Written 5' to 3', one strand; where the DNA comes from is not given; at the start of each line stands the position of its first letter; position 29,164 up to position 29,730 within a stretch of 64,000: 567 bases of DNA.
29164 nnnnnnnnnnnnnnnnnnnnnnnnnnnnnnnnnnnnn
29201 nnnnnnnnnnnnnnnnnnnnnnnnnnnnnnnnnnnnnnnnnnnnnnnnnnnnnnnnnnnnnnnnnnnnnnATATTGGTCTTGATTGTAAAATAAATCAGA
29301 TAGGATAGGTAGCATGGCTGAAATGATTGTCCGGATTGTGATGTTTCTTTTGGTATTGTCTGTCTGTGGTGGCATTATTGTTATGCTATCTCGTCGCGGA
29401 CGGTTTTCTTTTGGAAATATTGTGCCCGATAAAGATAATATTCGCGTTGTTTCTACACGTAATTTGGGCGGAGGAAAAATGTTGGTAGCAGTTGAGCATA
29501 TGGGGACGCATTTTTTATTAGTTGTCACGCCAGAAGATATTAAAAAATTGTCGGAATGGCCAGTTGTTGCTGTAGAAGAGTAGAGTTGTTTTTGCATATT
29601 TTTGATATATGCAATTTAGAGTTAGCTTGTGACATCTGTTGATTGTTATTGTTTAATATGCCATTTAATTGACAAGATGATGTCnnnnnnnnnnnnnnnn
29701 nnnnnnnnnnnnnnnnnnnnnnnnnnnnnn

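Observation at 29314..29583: Orphan FliO-like gene far from any fliP/sctR, just upstream of tatD-rpoN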

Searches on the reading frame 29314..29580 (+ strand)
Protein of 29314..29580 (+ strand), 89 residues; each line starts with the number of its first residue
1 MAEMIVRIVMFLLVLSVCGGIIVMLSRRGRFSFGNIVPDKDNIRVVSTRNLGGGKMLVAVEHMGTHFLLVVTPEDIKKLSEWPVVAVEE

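Call 3: search_protein_families(library=pfam, proteins=[window:29314-29580:+], max_evalue=10)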
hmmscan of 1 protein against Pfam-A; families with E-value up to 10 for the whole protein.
window:29314-29580:+ (89 aa): 1 family
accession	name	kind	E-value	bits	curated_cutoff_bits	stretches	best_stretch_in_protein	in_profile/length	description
PF04347.18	FliO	-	4.6e-08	33.5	22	1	26-82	3-61/91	Flagellar biosynthesis protein, FliO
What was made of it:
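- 29314..29583 (+): fliO-like gene, 89 aa: TM helix (about residues 2-27), basic anchor RRGR, and a small cytoplasmic four-stranded β-sheet domain (43-83) ending in the lineage motif KLSEW. Pfam PF04347 33.5 bits > 22 (call 3).
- On FliO (Pfam PF04347): 33.5 bits against 22, E 4.6e-8 (call 3).
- Checked: Family: Pfam PF04347 FliO scores 33.5 bits (gathering cut-off 22), E 4.6e-8, residues 26-82 (call 3).
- Pfam FliO is above its gathering score (call 3).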

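Call 4: search_protein_families(library=ncbifam, proteins=[window:29314-29580:+], max_evalue=10)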
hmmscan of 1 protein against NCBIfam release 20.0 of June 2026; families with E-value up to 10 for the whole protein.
window:29314-29580:+ (89 aa): 1 family
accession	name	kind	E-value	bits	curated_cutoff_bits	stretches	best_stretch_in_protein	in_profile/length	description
TIGR03500.1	FliO_TIGR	equivalog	1.8e-06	27.9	55.25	1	12-81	2-69/70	flagellar biosynthetic protein FliO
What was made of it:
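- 29314..29583 (+): TIGR03500 27.9 bits < 55.25 (call 4).
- On Flagellar FliO equivalog (NCBIfam TIGR03500): 27.9 bits against 55.25 (call 4).
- The protein falls below NCBI's FliO equivalog cut-off (call 4). The gene is short, isolated, and scores below the NCBIfam equivalog cut-off (call 4).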

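Call 8: find_encoding_contigs(protein=window:29314-29580:+, flank=10000, max_places=6)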
Protein window:29314-29580:+ (89 aa): 19 contigs read that carry it; 6 places shown.
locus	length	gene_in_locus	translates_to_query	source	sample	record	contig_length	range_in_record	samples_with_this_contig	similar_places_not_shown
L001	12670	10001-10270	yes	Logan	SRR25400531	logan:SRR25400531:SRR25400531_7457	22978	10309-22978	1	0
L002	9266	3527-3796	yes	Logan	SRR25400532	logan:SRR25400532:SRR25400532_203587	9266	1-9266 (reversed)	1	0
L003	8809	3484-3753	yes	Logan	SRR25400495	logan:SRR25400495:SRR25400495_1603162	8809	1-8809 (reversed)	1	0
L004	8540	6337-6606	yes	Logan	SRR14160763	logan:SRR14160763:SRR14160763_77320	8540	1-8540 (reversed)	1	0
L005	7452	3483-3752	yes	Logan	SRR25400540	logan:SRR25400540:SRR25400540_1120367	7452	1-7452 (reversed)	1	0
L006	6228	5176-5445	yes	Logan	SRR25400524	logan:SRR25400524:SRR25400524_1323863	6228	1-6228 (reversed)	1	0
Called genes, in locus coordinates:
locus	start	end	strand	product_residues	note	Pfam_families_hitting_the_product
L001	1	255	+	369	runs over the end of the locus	-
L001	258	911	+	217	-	PF00813:FliP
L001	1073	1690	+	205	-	PF00814:TsaD (weak)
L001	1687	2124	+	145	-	-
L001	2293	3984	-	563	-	PF00528:BPD_transp_1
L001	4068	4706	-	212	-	-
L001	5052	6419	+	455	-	PF00753:Lactamase_B, PF23023:Anti-Pycsar_Apyc1, PF12706:Lactamase_B_2, PF16661:Lactamase_B_6, PF10996:Beta-Casp, PF07521:RMMBL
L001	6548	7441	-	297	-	PF02899:Phage_int_SAM_1, PF00589:Phage_integrase, PF22823:MrpR_C_cat (weak)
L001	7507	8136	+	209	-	-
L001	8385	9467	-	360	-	PF00154:RecA_N, PF06745:ATPase, PF08423:Rad51, PF27531:MT3502_N (faint), PF21096:RecA_C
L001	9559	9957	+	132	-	-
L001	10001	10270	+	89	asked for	PF04347:FliO (weak)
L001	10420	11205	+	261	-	PF01026:TatD_DNase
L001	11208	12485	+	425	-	PF00309:Sigma54_AID, PF04963:Sigma54_CBD, PF04552:Sigma54_DBD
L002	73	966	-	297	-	PF02899:Phage_int_SAM_1, PF00589:Phage_integrase, PF22823:MrpR_C_cat (weak)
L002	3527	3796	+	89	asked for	PF04347:FliO (weak)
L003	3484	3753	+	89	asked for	PF04347:FliO (weak)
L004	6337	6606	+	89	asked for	PF04347:FliO (weak)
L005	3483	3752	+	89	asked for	PF04347:FliO (weak)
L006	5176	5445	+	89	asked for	PF04347:FliO (weak)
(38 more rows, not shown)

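Call 9: find_homologous_proteins(query=window:29314-29580:+, max_evalue=0.001)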
Query window:29314-29580:+ (89 aa): 3 proteins with E <= 0.001 among 24 candidates.
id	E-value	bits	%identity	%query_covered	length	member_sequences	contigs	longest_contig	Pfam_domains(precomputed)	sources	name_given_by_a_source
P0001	6.1e-49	181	99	100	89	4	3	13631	PF04347.19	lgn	-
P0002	5.6e-46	172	91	100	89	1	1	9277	PF04347.19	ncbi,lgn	-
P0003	1.1e-40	155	87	94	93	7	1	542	PF04347.19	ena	-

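Call 22: search_protein_representatives(protein=window:29314-29580:+)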
Query: 89 residues. Proteins with E-value up to 0.001 (for the whole library): 17; up to 1e-10: 2; up to 1e-30: 1. The best 17 are listed.
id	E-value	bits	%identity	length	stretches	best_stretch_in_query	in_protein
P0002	1.8e-46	171.6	91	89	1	1-89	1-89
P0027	5.3e-12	61.7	45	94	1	3-84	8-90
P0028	2.8e-09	53.0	44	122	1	2-83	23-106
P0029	3.0e-09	53.0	41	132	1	2-86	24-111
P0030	5.6e-08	48.9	40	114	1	2-86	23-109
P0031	1.1e-06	44.7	35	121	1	3-84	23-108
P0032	3.5e-06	43.2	37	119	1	1-84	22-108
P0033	7.0e-06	42.2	36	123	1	4-80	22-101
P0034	2.8e-05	40.3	34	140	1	3-81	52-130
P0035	4.8e-05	39.5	36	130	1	2-81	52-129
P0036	2.7e-04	37.2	43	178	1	21-81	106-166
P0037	2.7e-04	37.1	36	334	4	17-47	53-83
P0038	3.9e-04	36.7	34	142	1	3-81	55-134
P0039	4.3e-04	36.5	34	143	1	1-80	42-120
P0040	5.7e-04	36.1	33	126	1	5-76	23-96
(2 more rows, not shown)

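Call 26: find_related_loci(query=A2, collection=genome_contigs, flank=10000)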
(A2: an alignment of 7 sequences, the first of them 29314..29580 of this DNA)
Query A2 (89 aa) in genome_contigs; peptide patterns used: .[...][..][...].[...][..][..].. (x = any residue, [..] = any of these).
60 stretches matched a pattern; 12 encode a relative of the query (tblastn E <= 1e-3); 12 distinct loci.
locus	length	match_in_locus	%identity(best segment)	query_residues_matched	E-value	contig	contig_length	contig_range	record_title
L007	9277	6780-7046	91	1-89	9e-52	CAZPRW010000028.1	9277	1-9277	MAG TPA_asm: uncultured Opitutales bacterium isolate SRP225648_co1_71 genome assembly, contig: NODE_19101_length_9277_co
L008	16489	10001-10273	44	1-88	6e-19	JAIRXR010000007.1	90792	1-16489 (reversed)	MAG: Puniceicoccales bacterium isolate Gsp477_bin174 k119_42189, whole genome shotgun sequence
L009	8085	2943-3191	45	3-84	3e-18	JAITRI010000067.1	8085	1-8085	MAG: Puniceicoccales bacterium isolate Roe453_bin18 k119_1133548, whole genome shotgun sequence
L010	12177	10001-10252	40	1-82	2e-17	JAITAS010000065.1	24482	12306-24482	MAG: Puniceicoccales bacterium isolate Ncb351_bin52 k119_3433454, whole genome shotgun sequence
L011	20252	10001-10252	43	1-82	2e-16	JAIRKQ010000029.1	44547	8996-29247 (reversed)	MAG: Puniceicoccales bacterium isolate Cc175_bin120 k119_1270197, whole genome shotgun sequence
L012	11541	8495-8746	43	1-82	2e-16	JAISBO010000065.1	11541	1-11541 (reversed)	MAG: Puniceicoccales bacterium isolate Gx481_bin23 k119_2916102, whole genome shotgun sequence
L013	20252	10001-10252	43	1-82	4e-16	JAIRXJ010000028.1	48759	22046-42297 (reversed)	MAG: Puniceicoccales bacterium isolate Gsp477_bin153 k119_1737926, whole genome shotgun sequence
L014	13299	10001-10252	43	1-82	3e-16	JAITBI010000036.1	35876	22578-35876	MAG: Puniceicoccales bacterium isolate Ncb351_bin8 k119_2015756, whole genome shotgun sequence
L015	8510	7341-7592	43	1-82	4e-16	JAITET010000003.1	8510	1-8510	MAG: Puniceicoccales bacterium isolate Nm470_bin68 k119_1962765, whole genome shotgun sequence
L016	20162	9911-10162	43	1-82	9e-16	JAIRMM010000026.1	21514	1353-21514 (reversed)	MAG: Puniceicoccales bacterium isolate Cd354_bin103 k119_718847, whole genome shotgun sequence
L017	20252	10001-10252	40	1-82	3e-15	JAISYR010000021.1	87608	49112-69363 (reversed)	MAG: Puniceicoccales bacterium isolate Nc350_bin44 k119_4207076, whole genome shotgun sequence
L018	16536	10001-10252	43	1-82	1e-14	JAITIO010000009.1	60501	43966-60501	MAG: Puniceicoccales bacterium isolate Pcl387_bin12 k119_1659877, whole genome shotgun sequence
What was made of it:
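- Tried and rejected: It was repeated with 7 closer sequences (call 26).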

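Call 31: search_protein_families(library=pfam, proteins=[L011:9463-9900:+, L011:9938-10306:+, L011:10330-11094:-, L011:10981-11745:+, L011:12124-13302:+, L011:13313-14302:-, L011:14434-15276:+, L011:15278-15865:+, L011:16317-18803:-, L011:18845-19846:-], max_evalue=0.001)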
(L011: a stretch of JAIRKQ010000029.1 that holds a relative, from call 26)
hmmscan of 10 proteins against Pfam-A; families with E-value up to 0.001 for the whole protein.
L011:9463-9900:+ (145 aa): 1 family
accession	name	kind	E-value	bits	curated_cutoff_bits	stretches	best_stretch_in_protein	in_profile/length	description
PF07681.17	DoxX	-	0.00032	21.7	23.6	1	25-111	2-84/85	DoxX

L011:9938-10306:+ (122 aa): 1 family
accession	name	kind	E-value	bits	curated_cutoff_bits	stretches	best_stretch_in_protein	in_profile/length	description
PF04347.18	FliO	-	6.3e-07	29.8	22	1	48-116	4-73/91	Flagellar biosynthesis protein, FliO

L011:10330-11094:- (254 aa): 2 families
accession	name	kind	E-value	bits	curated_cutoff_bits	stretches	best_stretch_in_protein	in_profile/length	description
PF04452.19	Methyltrans_RNA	-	8.7e-36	123.4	23.9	1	88-248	5-164/165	RNA methyltransferase domain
PF20260.4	PUA_4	-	1.8e-07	31.5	23.9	1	33-76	3-46/48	RNA methyltransferase PUA domain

L011:10981-11745:+ (254 aa): 0 families

L011:12124-13302:+ (392 aa): 1 family
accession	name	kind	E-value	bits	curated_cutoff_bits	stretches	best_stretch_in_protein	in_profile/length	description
PF00365.25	PFK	-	3.9e-22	79.4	30.9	1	11-246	2-224/277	Phosphofructokinase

L011:13313-14302:- (329 aa): 2 families
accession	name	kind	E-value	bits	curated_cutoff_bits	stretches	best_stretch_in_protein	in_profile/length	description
PF00814.31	TsaD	-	8e-71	239.3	24.8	1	23-315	2-264/264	tRNA N6-adenosine threonylcarbamoyltransferase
PF22521.2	HypF_C_2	-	2e-05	24.9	27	1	208-308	140-234/241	Carbamoyltransferase, Kae1-like Domain, second subdomain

L011:14434-15276:+ (280 aa): 1 family
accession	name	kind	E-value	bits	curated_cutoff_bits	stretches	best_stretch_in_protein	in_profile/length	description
PF00318.25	Ribosomal_S2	-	5e-77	258.4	26.1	1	8-223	1-216/216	Ribosomal protein S2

L011:15278-15865:+ (195 aa): 1 family
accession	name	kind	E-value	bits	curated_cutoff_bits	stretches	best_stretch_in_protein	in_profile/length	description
PF00889.24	EF_TS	-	1.7e-37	129.4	27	2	93-195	105-203/204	Elongation factor TS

L011:16317-18803:- (828 aa): 3 families
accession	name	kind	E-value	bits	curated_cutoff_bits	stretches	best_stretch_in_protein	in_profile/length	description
PF00176.29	SNF2-rel_dom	-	1.3e-53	182.5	24.9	1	382-642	1-288/290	SNF2-related domain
PF00271.37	Helicase_C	-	1e-15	58.4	23.5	1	670-771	11-110/110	Helicase conserved C-terminal domain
PF04851.21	ResIII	-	6.6e-08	33.1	22.5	1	381-525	6-163/164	Type III restriction enzyme, res subunit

L011:18845-19846:- (333 aa): 5 families
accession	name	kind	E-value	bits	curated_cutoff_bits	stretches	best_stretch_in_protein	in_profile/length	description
PF01018.28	GTP1_OBG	-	4.7e-56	189.2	27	1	7-157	4-154/155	GTP1/OBG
PF01926.29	MMR_HSR1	-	1.9e-22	80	21.9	1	161-285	1-113/113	50S ribosome-binding GTPase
PF02421.24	FeoB_N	-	5.5e-10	39.4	27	1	162-218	3-57/156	Ferrous iron transport protein B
PF00025.27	Arf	-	2.1e-06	27.7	22.3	1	164-324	19-170/174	ADP-ribosylation factor family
PF19993.5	DO-GTPase2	-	0.00074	19.7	27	0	162-182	3-23/226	Double-GTPase 2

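Call 36: find_homologous_proteins(query=A1, max_evalue=0.001)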
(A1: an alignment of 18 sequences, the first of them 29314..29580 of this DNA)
Query A1 (18 sequences) (89 aa, profile of the alignment): 29 proteins with E <= 0.001 among 5267 candidates.
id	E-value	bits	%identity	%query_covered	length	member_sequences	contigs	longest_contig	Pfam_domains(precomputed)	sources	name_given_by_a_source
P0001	7.2e-31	124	99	100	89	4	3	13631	PF04347.19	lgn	-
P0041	3.4e-30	122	32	89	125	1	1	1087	PF04347.19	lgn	-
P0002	4.8e-30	122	91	100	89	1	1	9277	PF04347.19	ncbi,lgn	-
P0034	1.6e-29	120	37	89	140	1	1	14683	PF04347.19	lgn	-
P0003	1.7e-29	120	87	94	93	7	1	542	PF04347.19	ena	-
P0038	5.7e-29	118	34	89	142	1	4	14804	PF04347.19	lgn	-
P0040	3.4e-26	109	32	81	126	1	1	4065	-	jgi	jgi:flagellar biogenesis protein FliO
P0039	7.0e-26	108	33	94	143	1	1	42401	PF04347.19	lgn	-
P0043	4.5e-17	80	32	74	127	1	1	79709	-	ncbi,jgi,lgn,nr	ncbi:MAG: hypothetical protein LBB20_01025 [Puniceicoccales bacterium]|jgi:hypothetical protein|nr:h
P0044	7.6e-15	73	48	37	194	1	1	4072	PF04347.19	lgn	-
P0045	5.8e-10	57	29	89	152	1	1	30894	PF04347.19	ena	-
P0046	1.5e-9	56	37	57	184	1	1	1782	PF04347.19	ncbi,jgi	jgi:flagellar biogenesis protein FliO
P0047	2.4e-9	55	39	43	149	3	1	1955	PF04347.19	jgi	jgi:flagellar biogenesis protein FliO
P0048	3.1e-8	51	39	64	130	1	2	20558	PF04347.19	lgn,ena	-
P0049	5.6e-8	50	23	92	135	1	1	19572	PF04347.19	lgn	-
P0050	2.1e-7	49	35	70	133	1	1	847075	PF04347.19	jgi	jgi:flagellar protein FliO/FliZ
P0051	4.8e-7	47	-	-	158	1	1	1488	PF04347.19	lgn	-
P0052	6.4e-7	47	-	-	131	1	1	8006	PF04347.19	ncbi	-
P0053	7.1e-7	47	-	-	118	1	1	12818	PF04347.19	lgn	-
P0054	1.9e-6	45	-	-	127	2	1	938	PF04347.19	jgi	jgi:flagellar protein FliO/FliZ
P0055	2.5e-6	45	-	-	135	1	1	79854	PF04347.19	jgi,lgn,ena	-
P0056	4.2e-6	44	-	-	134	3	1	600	PF04347.19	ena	-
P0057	5.6e-5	41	44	40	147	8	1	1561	PF04347.19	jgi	-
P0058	1.1e-4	40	-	-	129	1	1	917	PF04347.19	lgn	-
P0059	1.3e-4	40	-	-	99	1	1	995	PF04347.19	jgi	-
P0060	1.3e-4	40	-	-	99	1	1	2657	PF04347.19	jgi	jgi:flagellar protein FliO/FliZ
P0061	2.0e-4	39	-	-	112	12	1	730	PF04347.19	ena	-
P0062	2.7e-4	39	32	87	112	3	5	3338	PF04347.19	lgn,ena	-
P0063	3.5e-4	38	-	-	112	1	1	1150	PF04347.19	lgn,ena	-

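Call 37: find_encoding_contigs(protein=P0034, flank=8000, max_places=1)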
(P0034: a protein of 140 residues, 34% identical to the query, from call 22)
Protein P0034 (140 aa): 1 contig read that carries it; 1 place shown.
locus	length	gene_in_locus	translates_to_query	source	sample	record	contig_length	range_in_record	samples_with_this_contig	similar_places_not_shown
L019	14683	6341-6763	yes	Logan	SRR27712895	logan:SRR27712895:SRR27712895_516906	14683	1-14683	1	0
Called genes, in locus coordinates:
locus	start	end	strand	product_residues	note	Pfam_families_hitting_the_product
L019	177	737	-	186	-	-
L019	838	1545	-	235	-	PF01612:DNA_pol_A_exo1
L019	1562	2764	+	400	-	PF03462:PCRF, PF00472:RF-1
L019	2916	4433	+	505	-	-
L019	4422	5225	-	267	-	PF01513:NAD_kinase, PF20143:NAD_kinase_C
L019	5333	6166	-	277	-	PF23952:LRR_EndoS (faint)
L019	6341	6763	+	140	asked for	PF04347:FliO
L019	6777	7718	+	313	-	PF02899:Phage_int_SAM_1, PF00589:Phage_integrase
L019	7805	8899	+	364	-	PF00676:E1_dh, PF02775:TPP_enzyme_C (weak)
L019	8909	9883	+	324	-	PF02779:Transket_pyr, PF02780:Transketolase_C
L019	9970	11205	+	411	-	PF00364:Biotin_lipoyl, PF25997:BSH_YhbJ, PF02817:E3_binding, PF00198:2-oxoacid_dh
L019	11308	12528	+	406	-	PF13173:AAA_14, PF13635:DUF4143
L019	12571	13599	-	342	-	PF03255:ACCA, PF01039:Carboxyl_trans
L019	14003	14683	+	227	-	?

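Call 38: find_encoding_contigs(protein=P0039, flank=8000, max_places=1)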
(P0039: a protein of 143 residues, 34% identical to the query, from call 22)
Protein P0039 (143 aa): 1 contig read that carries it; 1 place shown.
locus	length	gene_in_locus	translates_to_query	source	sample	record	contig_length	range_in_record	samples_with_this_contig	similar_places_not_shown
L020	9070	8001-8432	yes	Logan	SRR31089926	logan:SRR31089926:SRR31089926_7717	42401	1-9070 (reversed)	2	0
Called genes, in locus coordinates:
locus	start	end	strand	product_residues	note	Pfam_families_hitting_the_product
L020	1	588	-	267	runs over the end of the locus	-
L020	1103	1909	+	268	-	PF01514:YscJ_FliF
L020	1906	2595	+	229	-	PF06578:YscK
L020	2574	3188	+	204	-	PF06635:T3SS_SCTL, PF02108:FliH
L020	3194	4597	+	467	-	PF02874:ATP-synt_ab_N, PF00006:ATP-synt_ab, PF18269:T3SS_ATPase_C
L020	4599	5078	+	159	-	PF07321:YscO, PF16789:YscO-like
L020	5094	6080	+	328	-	PF02120:Flg_hook (faint)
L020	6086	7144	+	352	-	PF28396:SepQ_C, PF01052:FliMN_C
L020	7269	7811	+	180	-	PF00813:FliP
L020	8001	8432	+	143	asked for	PF04347:FliO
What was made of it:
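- Closest known: FliO homologues inside non-flagellar. Same: The relative L020 has that arrangement exactly (sct...QR-fliO; call 38).
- L020 shows direct sctR linkage (call 38).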

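Call 39: find_encoding_contigs(protein=P0045, flank=8000, max_places=1)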
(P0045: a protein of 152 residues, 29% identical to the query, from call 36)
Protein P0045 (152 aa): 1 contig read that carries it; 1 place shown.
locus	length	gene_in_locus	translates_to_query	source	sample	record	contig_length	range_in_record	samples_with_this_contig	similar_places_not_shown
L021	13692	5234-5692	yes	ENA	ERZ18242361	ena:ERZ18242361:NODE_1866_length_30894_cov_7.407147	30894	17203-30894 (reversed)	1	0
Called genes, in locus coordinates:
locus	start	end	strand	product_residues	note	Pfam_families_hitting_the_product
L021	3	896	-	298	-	?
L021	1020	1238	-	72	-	PF07927:HicA_toxin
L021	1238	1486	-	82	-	PF21748:UPF0150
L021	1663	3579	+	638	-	PF13522:GATase_6, PF13537:GATase_7, PF00733:Asn_synthase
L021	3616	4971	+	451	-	PF02154:FliM, PF01052:FliMN_C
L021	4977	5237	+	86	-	PF28396:SepQ_C, PF01052:FliMN_C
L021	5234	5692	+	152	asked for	PF04347:FliO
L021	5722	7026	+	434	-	PF13416:SBP_bac_8, PF13343:SBP_bac_6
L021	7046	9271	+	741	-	PF12729:4HB_MCP_1 (weak), PF00989:PAS, PF13426:PAS_9, PF24820:Diguanyl_cycl_sensor, PF00512:HisKA, PF02518:HATPase_c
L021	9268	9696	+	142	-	PF00072:Response_reg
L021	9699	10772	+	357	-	PF00072:Response_reg, PF00512:HisKA, PF02518:HATPase_c, PF14501:HATPase_c_5 (weak)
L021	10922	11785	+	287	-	PF03755:YicC-like_N, PF08340:YicC-like_C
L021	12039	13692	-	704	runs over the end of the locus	PF12867:DinB_2, PF03781:FGE-sulfatase, PF13489:Methyltransf_23, PF13847:Methyltransf_31 (weak)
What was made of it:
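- L021 is the exception, with fliM-fliN-fliO but no fliP following (call 39).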

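Call 40: find_encoding_contigs(protein=P0038, flank=8000, max_places=1)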
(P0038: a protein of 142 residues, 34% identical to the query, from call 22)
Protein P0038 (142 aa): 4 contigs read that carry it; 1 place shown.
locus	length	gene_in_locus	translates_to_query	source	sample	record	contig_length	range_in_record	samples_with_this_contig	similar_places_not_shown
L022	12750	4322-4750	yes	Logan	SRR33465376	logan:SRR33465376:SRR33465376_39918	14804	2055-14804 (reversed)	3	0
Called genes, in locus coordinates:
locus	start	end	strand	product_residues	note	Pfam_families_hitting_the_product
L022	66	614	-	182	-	-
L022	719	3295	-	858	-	PF02922:CBM_48, PF00128:Alpha-amylase (weak)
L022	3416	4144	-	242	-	-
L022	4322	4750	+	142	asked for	PF04347:FliO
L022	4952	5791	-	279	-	-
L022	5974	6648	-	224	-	PF00149:Metallophos, PF12850:Metallophos_2 (faint)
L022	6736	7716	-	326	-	-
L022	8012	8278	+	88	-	-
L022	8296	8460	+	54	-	-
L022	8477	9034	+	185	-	-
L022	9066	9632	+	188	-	-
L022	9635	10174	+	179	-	-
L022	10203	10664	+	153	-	-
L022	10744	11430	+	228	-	-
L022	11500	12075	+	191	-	-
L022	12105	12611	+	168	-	-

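Call 44: find_encoding_contigs(protein=P0043, flank=10000, max_places=1)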
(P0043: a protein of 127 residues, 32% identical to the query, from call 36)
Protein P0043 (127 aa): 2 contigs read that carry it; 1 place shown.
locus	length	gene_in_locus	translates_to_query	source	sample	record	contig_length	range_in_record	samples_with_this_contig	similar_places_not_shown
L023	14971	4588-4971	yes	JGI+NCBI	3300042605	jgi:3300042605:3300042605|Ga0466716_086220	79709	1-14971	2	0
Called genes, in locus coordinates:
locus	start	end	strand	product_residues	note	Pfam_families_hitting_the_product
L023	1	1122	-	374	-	?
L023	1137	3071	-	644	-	-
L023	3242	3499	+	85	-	PF00886:Ribosomal_S16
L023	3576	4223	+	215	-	PF01746:tRNA_m1G_MT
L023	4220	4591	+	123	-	PF01245:Ribosomal_L19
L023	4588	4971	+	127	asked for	-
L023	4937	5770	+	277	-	PF17827:PrmC_N, PF07669:Eco57I (weak), PF05175:MTS, PF06325:PrmA, PF10294:Methyltransf_16 (weak), PF13847:Methyltransf_31, PF08241:Methyltransf_11 (weak), PF13649:Methyltransf_25, +3 more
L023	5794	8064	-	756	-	PF07244:POTRA, PF08479:POTRA_2 (faint), PF07244:POTRA, PF01103:Omp85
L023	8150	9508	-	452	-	PF00772:DnaB, PF03796:DnaB_C, PF13481:AAA_25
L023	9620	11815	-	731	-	PF03030:H_PPase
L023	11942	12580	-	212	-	PF14512:TM1586_NiRdase (faint), PF00881:Nitroreductase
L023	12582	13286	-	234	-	PF12679:ABC2_membrane_2, PF12730:ABC2_membrane_4 (weak)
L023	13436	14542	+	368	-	PF05496:RuvB_N (faint), PF13177:DNA_pol3_delta2, PF13604:AAA_30 (weak), PF00004:AAA, PF07728:AAA_5, PF13401:AAA_22, PF22608:DNAX_ATPase_lid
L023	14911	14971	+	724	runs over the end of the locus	PF02922:CBM_48, PF00128:Alpha-amylase (weak)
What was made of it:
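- The DoxX-like neighbour is absent next to the orphan and T3SS-linked homologues outside the recA-linked clade (calls 37, 38, 40, 44).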
